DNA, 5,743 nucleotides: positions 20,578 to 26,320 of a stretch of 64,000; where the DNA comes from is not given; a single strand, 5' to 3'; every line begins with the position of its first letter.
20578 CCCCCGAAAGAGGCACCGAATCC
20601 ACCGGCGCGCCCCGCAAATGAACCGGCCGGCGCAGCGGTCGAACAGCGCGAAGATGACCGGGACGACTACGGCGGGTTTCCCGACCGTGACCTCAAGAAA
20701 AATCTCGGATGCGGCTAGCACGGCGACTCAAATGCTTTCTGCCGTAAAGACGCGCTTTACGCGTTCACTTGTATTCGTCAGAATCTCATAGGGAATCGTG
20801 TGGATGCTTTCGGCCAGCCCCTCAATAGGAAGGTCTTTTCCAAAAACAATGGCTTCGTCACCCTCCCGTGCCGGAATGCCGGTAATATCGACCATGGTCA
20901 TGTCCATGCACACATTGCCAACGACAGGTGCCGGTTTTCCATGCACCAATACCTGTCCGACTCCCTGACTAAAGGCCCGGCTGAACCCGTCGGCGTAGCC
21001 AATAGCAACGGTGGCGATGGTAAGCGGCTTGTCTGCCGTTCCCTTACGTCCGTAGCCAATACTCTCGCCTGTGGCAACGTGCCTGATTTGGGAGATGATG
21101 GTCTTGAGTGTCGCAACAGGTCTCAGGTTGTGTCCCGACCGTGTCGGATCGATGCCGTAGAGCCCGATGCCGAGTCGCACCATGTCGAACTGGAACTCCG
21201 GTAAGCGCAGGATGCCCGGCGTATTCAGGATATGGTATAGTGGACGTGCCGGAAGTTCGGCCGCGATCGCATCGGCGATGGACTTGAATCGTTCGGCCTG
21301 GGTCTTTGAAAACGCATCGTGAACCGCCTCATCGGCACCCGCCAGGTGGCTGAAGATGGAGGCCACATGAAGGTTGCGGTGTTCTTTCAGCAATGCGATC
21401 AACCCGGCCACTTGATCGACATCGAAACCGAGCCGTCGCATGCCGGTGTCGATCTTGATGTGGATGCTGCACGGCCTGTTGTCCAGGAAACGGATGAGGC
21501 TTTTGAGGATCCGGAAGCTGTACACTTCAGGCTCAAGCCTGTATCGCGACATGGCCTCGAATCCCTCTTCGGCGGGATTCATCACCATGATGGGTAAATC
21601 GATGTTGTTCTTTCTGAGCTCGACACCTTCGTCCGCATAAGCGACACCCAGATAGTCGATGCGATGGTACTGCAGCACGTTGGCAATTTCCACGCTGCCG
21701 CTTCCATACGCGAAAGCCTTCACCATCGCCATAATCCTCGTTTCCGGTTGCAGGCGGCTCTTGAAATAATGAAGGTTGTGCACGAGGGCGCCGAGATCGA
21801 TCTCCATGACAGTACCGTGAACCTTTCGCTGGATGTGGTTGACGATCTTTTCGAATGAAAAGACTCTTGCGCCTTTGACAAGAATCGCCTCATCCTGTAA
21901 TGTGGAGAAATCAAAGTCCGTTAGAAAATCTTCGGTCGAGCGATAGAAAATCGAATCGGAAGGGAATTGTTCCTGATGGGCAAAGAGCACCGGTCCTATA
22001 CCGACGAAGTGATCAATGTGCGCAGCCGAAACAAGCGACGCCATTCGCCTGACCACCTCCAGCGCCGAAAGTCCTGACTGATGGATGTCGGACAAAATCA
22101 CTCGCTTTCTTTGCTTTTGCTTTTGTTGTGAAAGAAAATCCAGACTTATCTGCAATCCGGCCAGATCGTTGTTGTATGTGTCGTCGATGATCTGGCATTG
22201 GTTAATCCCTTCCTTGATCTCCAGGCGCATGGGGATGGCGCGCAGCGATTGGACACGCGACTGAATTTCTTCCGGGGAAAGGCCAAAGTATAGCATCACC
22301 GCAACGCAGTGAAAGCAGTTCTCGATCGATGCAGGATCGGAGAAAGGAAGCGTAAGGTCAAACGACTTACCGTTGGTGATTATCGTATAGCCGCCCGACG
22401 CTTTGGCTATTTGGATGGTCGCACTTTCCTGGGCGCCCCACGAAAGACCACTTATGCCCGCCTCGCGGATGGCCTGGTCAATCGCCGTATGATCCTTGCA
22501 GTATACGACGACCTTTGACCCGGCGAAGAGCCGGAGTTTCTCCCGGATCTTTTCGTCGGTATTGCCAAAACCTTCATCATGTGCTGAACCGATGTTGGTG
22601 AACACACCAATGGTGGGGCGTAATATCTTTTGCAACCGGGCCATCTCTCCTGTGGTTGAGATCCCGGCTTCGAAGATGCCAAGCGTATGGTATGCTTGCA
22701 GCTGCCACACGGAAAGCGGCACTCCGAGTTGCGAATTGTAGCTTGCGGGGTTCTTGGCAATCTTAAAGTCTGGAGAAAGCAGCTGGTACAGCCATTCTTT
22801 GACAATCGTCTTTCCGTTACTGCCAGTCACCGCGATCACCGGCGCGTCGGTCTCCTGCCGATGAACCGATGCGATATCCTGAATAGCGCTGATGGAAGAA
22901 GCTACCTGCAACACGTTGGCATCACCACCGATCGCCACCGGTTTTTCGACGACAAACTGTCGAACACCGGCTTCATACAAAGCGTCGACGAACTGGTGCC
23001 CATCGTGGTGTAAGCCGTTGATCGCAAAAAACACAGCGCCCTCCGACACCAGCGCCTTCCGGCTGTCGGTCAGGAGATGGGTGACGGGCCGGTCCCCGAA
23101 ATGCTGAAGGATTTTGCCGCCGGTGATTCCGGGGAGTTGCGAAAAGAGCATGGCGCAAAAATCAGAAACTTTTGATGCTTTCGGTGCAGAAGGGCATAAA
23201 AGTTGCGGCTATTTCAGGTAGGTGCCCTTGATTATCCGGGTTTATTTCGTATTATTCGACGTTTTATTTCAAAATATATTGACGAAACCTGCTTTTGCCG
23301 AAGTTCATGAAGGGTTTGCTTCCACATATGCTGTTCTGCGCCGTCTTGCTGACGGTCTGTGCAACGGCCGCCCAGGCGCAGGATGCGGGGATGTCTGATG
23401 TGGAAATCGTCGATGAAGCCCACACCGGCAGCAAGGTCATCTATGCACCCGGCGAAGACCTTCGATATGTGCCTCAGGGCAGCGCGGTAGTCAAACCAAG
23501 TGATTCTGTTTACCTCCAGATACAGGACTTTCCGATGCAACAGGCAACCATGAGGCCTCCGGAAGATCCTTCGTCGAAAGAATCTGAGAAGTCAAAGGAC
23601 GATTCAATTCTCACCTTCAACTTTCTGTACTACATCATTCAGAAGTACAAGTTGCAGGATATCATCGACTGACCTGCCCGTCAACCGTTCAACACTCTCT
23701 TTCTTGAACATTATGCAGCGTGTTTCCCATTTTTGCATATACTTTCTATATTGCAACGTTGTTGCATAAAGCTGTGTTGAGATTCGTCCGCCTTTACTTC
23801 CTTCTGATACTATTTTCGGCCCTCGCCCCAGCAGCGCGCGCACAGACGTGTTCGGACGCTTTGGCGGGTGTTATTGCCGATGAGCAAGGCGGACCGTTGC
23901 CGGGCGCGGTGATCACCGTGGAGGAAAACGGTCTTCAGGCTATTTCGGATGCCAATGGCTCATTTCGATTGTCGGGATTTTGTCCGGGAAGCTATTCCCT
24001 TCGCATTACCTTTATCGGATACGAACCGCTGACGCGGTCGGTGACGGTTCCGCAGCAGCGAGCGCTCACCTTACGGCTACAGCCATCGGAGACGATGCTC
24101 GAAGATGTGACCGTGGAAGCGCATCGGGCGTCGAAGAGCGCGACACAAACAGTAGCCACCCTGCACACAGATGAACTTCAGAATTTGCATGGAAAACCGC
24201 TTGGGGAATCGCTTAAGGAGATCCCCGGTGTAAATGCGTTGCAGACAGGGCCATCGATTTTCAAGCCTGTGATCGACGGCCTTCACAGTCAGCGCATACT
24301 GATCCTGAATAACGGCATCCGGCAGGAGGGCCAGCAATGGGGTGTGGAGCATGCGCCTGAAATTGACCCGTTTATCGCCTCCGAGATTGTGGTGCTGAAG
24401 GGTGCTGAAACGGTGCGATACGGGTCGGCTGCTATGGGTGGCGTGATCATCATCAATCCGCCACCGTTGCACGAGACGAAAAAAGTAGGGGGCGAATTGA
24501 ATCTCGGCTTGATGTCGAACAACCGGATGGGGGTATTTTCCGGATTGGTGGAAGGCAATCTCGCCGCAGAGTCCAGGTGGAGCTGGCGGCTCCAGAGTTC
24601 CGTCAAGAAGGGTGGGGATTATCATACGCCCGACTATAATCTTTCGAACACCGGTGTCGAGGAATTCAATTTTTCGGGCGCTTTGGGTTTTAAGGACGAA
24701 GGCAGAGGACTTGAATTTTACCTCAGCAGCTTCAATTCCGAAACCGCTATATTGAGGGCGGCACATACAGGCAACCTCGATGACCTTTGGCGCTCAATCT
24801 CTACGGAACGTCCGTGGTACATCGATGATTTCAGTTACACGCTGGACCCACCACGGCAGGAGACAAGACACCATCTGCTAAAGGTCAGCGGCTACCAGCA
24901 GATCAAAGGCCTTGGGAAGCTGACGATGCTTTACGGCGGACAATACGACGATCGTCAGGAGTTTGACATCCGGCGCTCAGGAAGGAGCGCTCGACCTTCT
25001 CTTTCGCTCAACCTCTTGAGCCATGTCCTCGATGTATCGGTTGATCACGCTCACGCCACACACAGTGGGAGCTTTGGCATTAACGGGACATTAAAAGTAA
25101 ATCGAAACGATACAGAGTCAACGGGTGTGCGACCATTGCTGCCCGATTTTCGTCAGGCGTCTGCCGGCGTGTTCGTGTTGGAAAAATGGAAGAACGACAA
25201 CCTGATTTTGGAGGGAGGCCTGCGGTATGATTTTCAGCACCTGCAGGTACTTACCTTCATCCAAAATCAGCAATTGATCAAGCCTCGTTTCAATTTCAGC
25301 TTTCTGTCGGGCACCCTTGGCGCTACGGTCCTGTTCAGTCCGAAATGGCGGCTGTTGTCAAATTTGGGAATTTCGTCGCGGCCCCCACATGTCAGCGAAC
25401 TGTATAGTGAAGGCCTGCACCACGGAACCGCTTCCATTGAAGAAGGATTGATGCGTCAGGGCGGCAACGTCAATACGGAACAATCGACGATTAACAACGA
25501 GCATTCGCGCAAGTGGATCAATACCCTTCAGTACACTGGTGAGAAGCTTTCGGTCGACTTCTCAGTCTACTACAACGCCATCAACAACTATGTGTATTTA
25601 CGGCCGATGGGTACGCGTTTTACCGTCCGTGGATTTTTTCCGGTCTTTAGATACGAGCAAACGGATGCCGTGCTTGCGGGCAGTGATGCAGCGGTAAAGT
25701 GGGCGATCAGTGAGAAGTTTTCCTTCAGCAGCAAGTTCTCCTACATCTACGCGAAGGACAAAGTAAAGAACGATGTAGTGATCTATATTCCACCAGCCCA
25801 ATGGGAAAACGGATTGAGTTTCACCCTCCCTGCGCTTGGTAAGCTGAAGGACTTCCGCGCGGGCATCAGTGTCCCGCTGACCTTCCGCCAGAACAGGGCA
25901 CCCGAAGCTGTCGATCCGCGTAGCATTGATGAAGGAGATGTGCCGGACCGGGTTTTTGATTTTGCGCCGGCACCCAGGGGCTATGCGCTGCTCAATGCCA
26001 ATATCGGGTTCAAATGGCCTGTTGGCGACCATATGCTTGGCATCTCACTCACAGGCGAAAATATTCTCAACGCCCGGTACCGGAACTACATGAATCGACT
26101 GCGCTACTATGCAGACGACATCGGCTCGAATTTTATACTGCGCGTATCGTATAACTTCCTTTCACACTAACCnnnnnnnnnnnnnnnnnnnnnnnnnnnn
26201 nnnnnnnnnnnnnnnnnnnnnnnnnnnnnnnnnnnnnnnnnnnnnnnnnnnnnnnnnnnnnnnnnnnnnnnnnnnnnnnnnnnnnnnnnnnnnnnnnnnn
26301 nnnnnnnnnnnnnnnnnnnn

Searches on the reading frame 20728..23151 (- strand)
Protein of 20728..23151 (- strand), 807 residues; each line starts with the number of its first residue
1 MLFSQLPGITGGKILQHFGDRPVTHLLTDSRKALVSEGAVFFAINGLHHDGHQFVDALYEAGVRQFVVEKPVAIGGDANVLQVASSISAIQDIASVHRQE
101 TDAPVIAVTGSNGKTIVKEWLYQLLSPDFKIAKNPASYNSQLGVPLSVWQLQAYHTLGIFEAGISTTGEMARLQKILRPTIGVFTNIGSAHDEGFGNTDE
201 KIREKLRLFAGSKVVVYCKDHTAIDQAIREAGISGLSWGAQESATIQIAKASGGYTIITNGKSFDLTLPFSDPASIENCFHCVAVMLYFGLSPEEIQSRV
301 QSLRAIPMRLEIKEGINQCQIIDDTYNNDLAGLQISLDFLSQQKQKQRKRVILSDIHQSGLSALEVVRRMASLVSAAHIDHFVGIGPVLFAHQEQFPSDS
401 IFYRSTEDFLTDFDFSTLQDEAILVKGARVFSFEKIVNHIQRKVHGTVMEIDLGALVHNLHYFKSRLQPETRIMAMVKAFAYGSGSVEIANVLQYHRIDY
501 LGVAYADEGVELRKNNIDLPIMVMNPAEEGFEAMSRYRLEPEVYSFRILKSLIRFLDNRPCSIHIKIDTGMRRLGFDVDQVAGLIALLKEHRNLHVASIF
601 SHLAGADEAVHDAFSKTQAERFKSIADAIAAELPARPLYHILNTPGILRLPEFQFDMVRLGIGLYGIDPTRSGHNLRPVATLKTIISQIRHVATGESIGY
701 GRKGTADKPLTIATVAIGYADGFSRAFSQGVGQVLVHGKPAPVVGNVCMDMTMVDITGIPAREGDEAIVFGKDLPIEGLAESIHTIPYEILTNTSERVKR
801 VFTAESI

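Call 40: search_protein_families(library=pfam, proteins=[window:20728-23151:-])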
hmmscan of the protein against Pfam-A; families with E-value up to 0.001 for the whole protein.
window:20728-23151:- (807 aa): 5 families
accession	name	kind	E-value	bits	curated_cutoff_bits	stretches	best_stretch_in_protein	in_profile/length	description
PF01168.26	Ala_racemase_N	-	1.2e-59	202.1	24.1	1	451-669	1-220/220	Alanine racemase, N-terminal domain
PF00842.27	Ala_racemase_C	-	7.4e-43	145.6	25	1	679-801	1-126/127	Alanine racemase, C-terminal domain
PF08245.18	Mur_ligase_M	-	3.6e-25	89.5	24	1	108-285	1-199/200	Mur ligase middle domain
PF01225.30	Mur_ligase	-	8e-06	26.6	21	1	27-86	6-61/95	Mur ligase family, catalytic domain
PF02875.26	Mur_ligase_C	-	0.00011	23.4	28.4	0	308-387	1-79/127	Mur ligase, glutamate ligase domain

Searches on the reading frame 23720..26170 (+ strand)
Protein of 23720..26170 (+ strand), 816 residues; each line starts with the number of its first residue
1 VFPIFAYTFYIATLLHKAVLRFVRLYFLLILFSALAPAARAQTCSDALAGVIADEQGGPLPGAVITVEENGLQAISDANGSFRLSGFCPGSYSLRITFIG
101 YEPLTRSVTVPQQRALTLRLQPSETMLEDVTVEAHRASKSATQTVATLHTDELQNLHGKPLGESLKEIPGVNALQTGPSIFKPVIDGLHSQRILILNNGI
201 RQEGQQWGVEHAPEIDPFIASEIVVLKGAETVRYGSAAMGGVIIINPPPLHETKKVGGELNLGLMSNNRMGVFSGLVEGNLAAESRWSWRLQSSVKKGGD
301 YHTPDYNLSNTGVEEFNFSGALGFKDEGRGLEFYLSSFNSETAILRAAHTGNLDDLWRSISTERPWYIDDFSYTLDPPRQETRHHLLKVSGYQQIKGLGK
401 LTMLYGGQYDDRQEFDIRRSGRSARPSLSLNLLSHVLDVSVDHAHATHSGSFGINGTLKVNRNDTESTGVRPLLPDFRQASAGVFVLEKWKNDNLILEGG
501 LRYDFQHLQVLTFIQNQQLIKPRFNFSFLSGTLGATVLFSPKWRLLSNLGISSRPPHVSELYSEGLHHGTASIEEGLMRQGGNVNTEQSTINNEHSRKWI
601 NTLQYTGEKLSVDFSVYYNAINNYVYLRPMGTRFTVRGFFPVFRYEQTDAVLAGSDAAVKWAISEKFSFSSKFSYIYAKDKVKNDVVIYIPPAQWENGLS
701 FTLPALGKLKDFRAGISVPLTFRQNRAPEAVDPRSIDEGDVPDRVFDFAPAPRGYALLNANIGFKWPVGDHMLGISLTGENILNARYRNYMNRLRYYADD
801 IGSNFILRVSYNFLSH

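Call 40: search_protein_families(library=pfam, proteins=[window:23720-26170:+])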
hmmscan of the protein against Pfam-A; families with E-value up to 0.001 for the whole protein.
window:23720-26170:+ (816 aa): 4 families
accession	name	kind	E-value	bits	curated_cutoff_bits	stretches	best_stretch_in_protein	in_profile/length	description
PF00593.30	TonB_dep_Rec_b-barrel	-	3.4e-19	70.4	27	1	323-781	42-435/436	TonB dependent receptor-like, beta-barrel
PF13715.12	CarbopepD_reg_2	-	8.1e-17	61.5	32.2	1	49-132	2-88/88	CarboxypepD_reg-like domain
PF07715.20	Plug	-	3.8e-16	60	23.9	1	139-242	3-107/107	TonB-dependent Receptor Plug Domain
PF13620.12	CarboxypepD_reg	-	9.5e-15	55.2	32.3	1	48-120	2-79/82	Carboxypeptidase regulatory-like domain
